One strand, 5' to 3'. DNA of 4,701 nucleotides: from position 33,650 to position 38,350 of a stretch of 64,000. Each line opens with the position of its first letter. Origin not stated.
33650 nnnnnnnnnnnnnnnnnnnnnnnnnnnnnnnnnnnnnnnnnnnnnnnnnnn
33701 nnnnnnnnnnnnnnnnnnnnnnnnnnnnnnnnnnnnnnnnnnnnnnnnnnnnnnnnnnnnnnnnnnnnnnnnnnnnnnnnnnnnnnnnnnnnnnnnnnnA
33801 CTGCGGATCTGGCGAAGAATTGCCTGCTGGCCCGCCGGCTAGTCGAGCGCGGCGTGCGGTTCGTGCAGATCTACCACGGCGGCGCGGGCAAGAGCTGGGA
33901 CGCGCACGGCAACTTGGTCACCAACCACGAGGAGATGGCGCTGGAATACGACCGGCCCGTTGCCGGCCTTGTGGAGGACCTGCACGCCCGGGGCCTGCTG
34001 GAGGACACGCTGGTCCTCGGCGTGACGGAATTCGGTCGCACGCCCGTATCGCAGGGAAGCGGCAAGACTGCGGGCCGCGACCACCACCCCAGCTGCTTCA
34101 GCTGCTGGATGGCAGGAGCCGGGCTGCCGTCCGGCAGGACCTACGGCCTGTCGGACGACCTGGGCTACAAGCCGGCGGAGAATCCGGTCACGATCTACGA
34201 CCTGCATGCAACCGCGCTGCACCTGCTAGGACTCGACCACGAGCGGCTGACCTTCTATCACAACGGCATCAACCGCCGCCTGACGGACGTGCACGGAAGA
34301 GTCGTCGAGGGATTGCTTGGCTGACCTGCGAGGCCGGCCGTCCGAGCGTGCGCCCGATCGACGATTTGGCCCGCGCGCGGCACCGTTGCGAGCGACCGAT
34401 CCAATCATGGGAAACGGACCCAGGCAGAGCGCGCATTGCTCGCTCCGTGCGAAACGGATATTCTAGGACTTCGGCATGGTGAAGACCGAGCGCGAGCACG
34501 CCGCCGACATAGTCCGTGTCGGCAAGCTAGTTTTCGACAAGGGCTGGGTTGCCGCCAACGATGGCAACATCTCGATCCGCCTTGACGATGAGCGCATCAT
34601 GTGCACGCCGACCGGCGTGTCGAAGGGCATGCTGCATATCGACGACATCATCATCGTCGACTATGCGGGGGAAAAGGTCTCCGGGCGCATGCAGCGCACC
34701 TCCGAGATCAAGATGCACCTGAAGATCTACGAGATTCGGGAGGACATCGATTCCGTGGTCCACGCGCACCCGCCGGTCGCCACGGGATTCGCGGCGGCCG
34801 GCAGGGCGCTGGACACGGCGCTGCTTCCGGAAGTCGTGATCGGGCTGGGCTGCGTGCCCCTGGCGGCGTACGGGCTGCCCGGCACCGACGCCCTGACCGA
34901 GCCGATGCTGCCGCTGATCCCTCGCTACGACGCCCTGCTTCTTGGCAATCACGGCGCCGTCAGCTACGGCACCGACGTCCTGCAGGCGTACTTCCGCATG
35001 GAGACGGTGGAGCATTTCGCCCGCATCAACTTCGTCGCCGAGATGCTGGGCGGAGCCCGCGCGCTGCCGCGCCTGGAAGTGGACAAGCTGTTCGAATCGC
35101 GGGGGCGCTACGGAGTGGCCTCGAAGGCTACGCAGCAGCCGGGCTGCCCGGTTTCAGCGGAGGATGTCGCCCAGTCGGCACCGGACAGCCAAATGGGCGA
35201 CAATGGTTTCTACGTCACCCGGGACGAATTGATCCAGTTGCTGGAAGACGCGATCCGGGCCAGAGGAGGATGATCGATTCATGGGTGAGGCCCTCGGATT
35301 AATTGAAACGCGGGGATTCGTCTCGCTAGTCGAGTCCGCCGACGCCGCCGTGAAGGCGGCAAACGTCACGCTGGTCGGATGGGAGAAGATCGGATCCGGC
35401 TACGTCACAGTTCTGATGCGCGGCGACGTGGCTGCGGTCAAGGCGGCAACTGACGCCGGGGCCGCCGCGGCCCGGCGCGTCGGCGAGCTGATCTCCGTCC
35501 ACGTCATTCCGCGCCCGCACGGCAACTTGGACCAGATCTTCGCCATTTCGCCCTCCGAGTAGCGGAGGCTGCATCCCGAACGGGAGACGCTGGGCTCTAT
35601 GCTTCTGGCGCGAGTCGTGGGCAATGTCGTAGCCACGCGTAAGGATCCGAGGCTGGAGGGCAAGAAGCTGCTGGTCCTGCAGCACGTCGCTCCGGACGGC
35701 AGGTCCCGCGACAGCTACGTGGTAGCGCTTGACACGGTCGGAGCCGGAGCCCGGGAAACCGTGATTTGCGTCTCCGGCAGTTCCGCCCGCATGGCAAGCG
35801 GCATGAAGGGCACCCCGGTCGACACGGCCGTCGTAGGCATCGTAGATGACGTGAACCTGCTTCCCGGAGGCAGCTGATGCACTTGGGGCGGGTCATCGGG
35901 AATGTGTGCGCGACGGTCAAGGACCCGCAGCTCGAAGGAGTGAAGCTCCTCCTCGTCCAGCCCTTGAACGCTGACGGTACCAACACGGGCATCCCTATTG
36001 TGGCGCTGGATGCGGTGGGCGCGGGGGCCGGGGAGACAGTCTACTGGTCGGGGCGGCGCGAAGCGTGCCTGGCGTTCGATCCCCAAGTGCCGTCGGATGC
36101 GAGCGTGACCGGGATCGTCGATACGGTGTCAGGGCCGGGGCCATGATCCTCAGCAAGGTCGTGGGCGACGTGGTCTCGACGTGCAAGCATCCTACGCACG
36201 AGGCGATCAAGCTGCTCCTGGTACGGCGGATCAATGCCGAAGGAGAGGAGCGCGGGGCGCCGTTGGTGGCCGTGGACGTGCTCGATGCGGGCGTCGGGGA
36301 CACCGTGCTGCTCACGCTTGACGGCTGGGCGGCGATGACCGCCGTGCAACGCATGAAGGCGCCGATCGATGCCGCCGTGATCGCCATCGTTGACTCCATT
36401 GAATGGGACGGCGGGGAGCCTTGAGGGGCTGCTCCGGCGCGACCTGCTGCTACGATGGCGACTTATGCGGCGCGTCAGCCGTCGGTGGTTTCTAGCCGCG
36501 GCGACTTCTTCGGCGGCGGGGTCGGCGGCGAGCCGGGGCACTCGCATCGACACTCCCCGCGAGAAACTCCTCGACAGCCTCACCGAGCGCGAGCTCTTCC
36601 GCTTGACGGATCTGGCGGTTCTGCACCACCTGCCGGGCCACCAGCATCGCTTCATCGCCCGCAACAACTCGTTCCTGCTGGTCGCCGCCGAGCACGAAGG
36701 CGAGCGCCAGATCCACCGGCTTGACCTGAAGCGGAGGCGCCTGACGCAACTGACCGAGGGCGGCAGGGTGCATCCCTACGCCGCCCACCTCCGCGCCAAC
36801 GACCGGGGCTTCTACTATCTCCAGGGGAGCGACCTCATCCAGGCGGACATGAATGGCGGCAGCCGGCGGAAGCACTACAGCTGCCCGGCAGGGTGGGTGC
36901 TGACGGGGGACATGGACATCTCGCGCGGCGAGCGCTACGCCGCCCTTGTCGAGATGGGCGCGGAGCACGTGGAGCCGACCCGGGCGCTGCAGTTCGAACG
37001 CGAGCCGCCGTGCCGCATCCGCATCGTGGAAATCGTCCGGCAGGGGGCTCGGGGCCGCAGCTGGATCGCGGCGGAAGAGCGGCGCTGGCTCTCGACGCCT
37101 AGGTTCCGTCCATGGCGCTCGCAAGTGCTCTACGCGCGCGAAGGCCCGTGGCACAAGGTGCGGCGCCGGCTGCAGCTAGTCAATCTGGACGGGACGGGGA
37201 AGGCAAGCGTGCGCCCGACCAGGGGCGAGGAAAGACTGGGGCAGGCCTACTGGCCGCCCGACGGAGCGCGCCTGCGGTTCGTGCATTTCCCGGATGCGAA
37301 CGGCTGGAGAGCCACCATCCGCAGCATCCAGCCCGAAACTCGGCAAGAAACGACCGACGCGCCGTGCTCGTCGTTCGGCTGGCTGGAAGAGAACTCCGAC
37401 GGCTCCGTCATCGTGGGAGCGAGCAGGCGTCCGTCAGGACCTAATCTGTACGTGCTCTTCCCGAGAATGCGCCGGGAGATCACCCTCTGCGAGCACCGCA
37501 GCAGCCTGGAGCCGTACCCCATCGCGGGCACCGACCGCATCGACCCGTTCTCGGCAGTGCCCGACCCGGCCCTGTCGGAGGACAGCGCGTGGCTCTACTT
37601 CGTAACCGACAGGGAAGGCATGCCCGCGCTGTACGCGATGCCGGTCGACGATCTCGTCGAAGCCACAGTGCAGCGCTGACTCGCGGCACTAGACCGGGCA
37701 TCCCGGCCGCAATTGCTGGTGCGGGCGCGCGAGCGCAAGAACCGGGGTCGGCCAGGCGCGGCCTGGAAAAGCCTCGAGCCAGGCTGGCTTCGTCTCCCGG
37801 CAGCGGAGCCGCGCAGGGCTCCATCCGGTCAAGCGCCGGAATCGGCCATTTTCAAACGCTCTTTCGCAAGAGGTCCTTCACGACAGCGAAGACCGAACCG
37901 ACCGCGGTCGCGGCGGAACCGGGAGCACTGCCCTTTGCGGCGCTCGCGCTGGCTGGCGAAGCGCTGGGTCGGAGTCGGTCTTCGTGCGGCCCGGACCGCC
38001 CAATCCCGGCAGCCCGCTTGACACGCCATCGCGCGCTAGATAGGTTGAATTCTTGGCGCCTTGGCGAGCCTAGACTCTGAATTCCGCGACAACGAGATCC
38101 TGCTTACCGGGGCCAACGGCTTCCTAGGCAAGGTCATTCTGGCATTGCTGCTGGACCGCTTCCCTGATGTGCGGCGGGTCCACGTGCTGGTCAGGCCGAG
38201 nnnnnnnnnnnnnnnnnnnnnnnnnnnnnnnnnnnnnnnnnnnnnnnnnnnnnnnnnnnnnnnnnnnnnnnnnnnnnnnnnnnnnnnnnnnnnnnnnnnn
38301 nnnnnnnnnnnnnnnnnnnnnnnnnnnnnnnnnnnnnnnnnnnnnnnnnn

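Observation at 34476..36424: Minimal microcompartment locus: aldolase + one hexamer + three distinct pentamers, no aldehyde dehydrogenase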

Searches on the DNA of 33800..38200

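Call 49: search_rna_families(source=window, start=33800, end=38200, threshold=evalue, max_evalue=0.1)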
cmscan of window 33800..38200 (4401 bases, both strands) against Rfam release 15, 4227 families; matches with E-value up to 0.1: 0.
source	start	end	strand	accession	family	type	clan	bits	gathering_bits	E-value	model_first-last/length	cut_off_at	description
